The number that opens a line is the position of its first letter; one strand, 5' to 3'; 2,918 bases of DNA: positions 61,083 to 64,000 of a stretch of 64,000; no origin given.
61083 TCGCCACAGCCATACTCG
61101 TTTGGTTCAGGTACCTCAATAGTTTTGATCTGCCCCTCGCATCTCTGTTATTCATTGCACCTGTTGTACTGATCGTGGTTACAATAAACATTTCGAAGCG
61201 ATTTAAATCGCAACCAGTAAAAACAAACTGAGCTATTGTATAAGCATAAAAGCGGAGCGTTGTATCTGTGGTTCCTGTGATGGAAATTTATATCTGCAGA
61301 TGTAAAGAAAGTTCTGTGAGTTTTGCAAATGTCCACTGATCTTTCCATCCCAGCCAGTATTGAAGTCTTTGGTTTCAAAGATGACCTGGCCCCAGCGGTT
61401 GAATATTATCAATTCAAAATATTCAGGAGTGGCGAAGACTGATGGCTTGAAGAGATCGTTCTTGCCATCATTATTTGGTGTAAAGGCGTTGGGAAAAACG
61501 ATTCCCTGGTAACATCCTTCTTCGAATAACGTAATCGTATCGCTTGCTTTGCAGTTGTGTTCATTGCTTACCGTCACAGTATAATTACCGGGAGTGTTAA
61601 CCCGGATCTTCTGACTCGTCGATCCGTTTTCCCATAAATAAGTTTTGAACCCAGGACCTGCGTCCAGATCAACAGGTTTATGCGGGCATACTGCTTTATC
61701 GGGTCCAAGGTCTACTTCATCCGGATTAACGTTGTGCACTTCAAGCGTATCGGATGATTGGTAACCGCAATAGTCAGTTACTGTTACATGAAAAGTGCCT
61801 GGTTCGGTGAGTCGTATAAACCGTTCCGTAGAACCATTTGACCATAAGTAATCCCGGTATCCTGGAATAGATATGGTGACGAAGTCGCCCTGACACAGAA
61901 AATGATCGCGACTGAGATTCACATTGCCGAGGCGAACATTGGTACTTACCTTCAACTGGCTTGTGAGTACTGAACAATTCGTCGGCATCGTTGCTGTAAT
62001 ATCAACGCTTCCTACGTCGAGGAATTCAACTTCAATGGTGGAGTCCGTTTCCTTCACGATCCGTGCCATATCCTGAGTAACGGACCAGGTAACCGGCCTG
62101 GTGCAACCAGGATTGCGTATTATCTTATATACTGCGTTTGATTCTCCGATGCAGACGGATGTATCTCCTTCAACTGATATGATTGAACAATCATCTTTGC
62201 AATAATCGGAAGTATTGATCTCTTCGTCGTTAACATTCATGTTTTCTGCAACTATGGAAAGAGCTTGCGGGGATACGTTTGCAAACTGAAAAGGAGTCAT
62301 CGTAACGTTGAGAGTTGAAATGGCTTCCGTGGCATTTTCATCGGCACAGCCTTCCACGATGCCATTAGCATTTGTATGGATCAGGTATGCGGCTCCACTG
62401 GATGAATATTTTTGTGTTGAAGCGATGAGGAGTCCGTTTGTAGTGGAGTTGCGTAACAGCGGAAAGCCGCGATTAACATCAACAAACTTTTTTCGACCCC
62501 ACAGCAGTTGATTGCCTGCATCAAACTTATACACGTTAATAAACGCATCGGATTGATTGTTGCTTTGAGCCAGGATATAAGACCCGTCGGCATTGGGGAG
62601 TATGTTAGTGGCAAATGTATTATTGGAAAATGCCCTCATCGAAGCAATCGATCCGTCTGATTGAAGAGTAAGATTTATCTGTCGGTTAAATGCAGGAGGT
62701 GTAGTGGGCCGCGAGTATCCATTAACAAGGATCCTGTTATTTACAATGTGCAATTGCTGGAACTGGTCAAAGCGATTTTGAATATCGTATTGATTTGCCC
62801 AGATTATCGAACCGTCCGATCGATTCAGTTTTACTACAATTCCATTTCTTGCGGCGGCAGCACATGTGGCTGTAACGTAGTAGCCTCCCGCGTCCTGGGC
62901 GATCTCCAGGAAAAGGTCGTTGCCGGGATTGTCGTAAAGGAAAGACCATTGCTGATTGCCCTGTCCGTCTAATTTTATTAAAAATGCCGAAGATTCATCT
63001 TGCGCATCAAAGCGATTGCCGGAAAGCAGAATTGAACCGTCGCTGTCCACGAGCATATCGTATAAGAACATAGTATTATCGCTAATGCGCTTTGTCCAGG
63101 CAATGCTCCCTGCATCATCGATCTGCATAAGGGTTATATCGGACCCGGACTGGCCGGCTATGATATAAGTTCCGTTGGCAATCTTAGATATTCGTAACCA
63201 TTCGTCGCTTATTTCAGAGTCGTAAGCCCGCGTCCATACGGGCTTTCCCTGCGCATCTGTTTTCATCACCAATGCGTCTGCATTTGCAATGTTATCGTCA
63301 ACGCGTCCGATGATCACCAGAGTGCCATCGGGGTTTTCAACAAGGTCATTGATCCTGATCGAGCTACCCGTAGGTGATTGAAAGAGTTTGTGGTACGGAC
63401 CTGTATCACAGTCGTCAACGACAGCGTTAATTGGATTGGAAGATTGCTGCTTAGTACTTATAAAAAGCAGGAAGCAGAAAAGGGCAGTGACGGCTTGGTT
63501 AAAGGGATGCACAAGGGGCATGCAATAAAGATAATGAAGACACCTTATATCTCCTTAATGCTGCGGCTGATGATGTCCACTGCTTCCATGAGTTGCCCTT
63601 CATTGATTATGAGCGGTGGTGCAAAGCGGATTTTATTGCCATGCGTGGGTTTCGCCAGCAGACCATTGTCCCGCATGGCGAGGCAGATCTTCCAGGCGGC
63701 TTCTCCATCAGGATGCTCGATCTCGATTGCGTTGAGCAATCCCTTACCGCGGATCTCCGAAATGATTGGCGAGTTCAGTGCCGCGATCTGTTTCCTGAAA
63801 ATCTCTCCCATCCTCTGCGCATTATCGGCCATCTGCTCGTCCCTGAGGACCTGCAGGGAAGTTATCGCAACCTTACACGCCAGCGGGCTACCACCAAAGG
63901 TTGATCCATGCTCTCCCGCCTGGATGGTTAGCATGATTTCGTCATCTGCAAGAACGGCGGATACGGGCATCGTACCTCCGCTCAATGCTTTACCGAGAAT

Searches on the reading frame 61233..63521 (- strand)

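Call 4: search_protein_families(library=pfam, proteins=[window:61233-63521:-], max_evalue=0.01)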
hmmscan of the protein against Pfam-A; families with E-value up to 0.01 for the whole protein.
window:61233-63521:- (762 aa): 3 families
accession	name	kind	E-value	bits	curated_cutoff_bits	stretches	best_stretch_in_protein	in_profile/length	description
PF13585.12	CHU_C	-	4.9e-14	52.7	27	1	676-747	3-73/86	CHU_C Type IX secretion signal domain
PF13360.13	PQQ_2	-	1.7e-05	25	27.6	1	83-267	3-175/233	Outer membrane protein assembly factor BamB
PF19408.5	PKD_6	-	7.1e-05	23.5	25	1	449-520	7-76/82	PKD-like domain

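Call 5: search_protein_families(library=ncbifam, proteins=[window:61233-63521:-], max_evalue=0.01)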
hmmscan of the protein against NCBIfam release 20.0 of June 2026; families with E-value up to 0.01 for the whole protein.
window:61233-63521:- (762 aa): 4 families
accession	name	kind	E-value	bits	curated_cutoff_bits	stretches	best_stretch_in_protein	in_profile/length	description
TIGR04131.1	Bac_Flav_CTERM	domain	8.4e-15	54.7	35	1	675-760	2-83/85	T9SS type B sorting domain-containing protein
TIGR02608.1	delta_60_rpt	domain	2.1e-05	24.3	76.5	0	153-188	3-38/55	delta-60 repeat domain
TIGR04183.1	Por_Secre_tail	domain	0.00043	20.2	23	0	63-122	4-57/72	T9SS type A sorting domain-containing protein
TIGR03300.1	assembly_YfgL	equivalog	0.00098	17.9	285.2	1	78-267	68-240/377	outer membrane protein assembly factor BamB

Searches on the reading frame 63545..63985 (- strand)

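Call 24: search_protein_families(library=pfam, proteins=[window:63545-63985:-], max_evalue=0.0001)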
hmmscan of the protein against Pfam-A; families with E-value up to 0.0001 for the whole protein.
window:63545-63985:- (146 aa): 1 family
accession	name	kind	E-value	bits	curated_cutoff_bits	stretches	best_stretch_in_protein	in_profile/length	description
PF00202.27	Aminotran_3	-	1.5e-36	126.4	30.5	1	1-142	261-402/403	Aminotransferase class-III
